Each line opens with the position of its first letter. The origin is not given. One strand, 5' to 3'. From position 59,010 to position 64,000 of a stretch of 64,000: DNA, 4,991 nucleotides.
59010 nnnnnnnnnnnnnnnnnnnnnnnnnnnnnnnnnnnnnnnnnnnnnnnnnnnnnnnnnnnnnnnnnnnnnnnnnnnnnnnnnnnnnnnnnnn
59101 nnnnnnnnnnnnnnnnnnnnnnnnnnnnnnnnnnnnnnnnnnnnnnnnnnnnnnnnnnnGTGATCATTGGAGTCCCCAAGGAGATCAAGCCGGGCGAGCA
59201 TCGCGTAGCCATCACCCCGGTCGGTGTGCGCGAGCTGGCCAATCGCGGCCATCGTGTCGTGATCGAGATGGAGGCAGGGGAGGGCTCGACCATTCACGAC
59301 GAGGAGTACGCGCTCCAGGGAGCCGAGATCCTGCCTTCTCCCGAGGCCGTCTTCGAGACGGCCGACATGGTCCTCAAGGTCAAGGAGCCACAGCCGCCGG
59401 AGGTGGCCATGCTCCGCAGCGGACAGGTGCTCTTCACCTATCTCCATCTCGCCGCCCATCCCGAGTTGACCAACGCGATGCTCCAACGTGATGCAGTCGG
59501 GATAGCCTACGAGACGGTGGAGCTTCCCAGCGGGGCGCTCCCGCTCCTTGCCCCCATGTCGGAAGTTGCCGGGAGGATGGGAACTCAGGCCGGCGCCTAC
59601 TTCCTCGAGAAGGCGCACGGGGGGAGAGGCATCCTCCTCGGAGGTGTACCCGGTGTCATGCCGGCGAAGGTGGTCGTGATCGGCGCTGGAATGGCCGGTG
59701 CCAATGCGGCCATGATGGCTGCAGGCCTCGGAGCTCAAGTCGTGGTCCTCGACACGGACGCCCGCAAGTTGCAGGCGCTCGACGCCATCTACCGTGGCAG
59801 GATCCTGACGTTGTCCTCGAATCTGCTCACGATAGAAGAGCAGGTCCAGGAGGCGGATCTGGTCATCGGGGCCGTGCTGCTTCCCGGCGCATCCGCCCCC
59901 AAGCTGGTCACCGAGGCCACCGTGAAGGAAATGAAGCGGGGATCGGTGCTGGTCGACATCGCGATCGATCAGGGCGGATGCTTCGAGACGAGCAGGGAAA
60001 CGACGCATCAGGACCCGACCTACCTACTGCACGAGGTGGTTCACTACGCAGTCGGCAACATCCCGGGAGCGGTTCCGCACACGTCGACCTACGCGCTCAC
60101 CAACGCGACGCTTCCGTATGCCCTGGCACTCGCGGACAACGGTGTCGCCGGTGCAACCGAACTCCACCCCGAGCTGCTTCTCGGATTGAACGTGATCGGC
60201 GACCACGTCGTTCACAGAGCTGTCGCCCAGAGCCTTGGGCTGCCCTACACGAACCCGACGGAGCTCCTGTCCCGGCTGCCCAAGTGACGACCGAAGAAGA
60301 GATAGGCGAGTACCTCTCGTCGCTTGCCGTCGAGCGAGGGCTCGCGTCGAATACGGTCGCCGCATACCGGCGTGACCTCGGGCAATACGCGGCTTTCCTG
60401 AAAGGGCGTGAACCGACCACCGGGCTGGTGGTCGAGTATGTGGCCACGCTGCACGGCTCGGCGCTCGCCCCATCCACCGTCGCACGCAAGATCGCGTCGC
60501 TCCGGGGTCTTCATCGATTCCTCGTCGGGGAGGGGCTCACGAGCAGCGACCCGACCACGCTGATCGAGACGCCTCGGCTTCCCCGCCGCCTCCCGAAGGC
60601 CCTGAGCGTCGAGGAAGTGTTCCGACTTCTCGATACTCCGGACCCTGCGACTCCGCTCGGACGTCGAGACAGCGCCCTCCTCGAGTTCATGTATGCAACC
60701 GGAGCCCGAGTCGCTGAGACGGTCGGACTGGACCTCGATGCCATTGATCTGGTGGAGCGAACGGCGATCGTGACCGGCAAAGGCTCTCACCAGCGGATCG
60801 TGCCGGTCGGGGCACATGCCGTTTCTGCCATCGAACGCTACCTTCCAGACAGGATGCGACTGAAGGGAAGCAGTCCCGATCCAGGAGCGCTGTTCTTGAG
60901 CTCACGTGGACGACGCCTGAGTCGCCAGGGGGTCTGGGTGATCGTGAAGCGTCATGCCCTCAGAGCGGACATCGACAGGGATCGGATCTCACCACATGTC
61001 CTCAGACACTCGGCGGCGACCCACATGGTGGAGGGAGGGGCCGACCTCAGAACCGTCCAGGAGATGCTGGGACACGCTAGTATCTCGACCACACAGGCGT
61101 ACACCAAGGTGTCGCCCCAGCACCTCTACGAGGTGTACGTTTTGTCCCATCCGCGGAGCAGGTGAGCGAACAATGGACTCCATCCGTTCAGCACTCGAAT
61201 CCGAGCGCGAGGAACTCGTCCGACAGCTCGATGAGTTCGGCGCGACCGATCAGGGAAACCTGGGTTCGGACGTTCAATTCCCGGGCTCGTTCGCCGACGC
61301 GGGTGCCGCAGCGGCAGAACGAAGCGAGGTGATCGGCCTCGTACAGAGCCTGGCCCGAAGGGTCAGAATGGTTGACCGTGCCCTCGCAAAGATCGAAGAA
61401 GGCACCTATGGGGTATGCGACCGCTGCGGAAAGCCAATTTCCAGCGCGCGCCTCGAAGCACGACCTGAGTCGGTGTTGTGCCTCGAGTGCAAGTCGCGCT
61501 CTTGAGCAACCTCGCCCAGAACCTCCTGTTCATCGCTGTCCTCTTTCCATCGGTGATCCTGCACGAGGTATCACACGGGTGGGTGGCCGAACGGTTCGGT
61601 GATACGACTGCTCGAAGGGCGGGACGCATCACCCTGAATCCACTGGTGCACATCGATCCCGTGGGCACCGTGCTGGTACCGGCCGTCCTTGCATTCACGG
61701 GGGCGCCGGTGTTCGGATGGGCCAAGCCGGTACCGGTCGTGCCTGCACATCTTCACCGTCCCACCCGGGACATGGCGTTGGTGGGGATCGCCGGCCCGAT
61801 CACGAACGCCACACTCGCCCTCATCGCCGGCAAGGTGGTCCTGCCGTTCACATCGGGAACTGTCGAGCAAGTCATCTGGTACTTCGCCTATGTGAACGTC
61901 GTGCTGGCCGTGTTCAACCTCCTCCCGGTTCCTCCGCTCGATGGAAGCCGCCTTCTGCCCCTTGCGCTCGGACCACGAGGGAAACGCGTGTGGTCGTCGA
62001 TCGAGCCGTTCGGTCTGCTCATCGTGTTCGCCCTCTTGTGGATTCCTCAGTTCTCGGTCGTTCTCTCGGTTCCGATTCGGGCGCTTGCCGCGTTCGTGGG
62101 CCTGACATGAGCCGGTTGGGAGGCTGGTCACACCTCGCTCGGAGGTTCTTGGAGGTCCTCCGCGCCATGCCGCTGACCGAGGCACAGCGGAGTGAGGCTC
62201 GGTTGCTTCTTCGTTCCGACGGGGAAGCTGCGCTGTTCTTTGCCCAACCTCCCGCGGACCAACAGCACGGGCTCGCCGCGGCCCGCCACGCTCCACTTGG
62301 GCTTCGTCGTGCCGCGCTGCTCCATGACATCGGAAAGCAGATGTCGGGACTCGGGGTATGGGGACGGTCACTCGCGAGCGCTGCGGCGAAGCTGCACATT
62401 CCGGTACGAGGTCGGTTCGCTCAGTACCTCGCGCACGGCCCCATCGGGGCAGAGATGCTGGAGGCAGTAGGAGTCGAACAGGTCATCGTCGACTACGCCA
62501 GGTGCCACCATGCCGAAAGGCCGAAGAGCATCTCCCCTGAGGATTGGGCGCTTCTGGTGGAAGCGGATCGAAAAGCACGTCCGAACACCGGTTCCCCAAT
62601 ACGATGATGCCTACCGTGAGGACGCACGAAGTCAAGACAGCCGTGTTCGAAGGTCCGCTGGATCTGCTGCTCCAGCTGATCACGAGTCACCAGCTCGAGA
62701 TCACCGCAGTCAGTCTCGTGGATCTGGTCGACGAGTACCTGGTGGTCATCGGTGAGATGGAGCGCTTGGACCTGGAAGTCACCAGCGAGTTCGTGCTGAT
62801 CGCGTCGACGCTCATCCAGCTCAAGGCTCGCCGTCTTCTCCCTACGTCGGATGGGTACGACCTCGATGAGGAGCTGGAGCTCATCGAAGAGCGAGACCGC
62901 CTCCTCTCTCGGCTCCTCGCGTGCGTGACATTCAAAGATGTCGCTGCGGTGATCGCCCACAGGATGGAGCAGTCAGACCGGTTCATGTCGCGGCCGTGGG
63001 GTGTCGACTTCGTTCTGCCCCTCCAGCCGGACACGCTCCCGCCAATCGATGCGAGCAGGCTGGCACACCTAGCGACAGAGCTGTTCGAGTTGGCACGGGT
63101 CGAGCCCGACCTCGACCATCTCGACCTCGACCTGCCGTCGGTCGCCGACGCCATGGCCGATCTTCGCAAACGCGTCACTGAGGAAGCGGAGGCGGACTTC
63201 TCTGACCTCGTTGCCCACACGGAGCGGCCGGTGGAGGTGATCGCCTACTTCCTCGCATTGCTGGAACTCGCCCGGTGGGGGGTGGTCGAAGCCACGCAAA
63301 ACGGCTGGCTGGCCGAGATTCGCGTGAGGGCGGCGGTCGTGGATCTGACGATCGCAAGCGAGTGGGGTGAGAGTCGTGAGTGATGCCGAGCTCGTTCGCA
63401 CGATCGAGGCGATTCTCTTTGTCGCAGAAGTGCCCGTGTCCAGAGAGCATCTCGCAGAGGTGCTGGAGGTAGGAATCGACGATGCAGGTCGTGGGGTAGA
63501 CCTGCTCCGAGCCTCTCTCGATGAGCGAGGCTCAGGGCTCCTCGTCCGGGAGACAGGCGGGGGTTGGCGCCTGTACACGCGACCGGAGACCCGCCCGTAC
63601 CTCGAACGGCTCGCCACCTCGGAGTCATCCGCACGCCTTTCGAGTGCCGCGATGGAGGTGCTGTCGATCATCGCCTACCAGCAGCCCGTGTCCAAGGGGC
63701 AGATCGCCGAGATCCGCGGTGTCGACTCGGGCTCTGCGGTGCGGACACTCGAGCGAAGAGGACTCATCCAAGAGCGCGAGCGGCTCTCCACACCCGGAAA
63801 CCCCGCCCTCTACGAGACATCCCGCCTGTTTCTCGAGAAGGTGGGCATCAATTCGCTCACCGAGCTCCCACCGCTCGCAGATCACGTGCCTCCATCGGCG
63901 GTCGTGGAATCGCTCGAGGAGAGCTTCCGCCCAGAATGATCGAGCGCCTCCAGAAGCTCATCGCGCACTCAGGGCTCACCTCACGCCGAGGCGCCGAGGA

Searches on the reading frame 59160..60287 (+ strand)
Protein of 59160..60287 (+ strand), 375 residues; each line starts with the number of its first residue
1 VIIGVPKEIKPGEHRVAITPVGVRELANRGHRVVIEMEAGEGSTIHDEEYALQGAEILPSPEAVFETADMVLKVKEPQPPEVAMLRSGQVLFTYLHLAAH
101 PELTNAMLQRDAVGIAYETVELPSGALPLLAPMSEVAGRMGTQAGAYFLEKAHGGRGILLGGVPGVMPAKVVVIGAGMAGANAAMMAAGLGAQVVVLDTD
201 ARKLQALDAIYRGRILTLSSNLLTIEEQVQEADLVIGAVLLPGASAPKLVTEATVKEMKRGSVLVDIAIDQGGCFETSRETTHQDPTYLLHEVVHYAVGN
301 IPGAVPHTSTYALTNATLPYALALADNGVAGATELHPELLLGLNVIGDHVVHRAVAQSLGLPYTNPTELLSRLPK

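Call 23: search_protein_families(library=pfam, proteins=[window:59160-60287:+], max_evalue=0.0001)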
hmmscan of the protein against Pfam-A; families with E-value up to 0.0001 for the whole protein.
window:59160-60287:+ (375 aa): 7 families
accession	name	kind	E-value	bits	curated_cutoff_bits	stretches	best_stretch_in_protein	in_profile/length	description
PF01262.27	AlaDh_PNT_C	-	3.5e-79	265.6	23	1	143-352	3-213/214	Alanine dehydrogenase/PNT, C-terminal domain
PF05222.21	AlaDh_PNT_N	-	1.5e-47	161.7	30.4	1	4-137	1-136/136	Alanine dehydrogenase/PNT, N-terminal domain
PF01488.26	Shikimate_DH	-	9.3e-07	29.4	24.3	1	168-269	12-113/138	Shikimate / quinate 5-dehydrogenase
PF02826.25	2-Hacid_dh_C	-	1.3e-06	28.4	25.1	1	169-268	37-127/178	D-isomer specific 2-hydroxyacid dehydrogenase, NAD binding domain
PF07992.20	Pyr_redox_2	-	8.7e-06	25.8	26.1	1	116-210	99-184/291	Pyridine nucleotide-disulphide oxidoreductase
PF01134.28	GIDA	-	4.2e-05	23.2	22.1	1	170-203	1-34/391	Glucose inhibited division protein A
PF02737.24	3HCDH_N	-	6.9e-05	23.3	22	0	170-256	1-88/180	3-hydroxyacyl-CoA dehydrogenase, NAD binding domain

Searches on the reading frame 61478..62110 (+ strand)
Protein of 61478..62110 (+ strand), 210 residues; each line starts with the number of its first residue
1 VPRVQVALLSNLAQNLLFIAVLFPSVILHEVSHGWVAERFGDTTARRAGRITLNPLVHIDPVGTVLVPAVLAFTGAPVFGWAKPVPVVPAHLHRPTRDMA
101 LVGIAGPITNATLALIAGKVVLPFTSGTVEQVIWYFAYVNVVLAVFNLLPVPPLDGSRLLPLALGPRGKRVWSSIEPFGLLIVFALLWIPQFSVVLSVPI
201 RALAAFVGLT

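Call 23: search_protein_families(library=pfam, proteins=[window:61478-62110:+], max_evalue=0.0001)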
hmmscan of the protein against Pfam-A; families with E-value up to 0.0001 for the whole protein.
window:61478-62110:+ (210 aa): 1 family
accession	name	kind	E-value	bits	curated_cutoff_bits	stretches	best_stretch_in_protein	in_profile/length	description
PF02163.28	Peptidase_M50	-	1.8e-17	63.9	27.2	2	129-189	159-220/221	Peptidase family M50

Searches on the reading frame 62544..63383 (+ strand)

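Call 23: search_protein_families(library=pfam, proteins=[window:62544-63383:+], max_evalue=0.0001)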
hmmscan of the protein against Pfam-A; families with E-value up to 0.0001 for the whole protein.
window:62544-63383:+ (279 aa): 1 family
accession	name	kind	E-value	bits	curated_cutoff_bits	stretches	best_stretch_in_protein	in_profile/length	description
PF02616.19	SMC_ScpA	-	5.5e-30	105.5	24.6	1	45-261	1-229/232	Segregation and condensation protein ScpA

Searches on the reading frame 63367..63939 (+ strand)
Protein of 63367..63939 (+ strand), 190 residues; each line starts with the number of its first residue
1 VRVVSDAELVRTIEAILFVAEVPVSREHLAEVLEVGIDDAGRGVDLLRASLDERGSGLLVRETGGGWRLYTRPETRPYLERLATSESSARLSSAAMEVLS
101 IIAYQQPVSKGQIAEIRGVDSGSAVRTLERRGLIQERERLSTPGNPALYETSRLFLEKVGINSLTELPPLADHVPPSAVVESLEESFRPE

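Call 28: search_protein_families(library=pfam, proteins=[window:63367-63939:+], max_evalue=0.0001)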
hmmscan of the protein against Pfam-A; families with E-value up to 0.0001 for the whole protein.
window:63367-63939:+ (190 aa): 1 family
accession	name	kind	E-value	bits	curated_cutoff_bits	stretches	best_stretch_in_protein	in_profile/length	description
PF04079.22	SMC_ScpB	-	1.2e-51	174.9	27.4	1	12-170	2-160/160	Segregation and condensation complex subunit ScpB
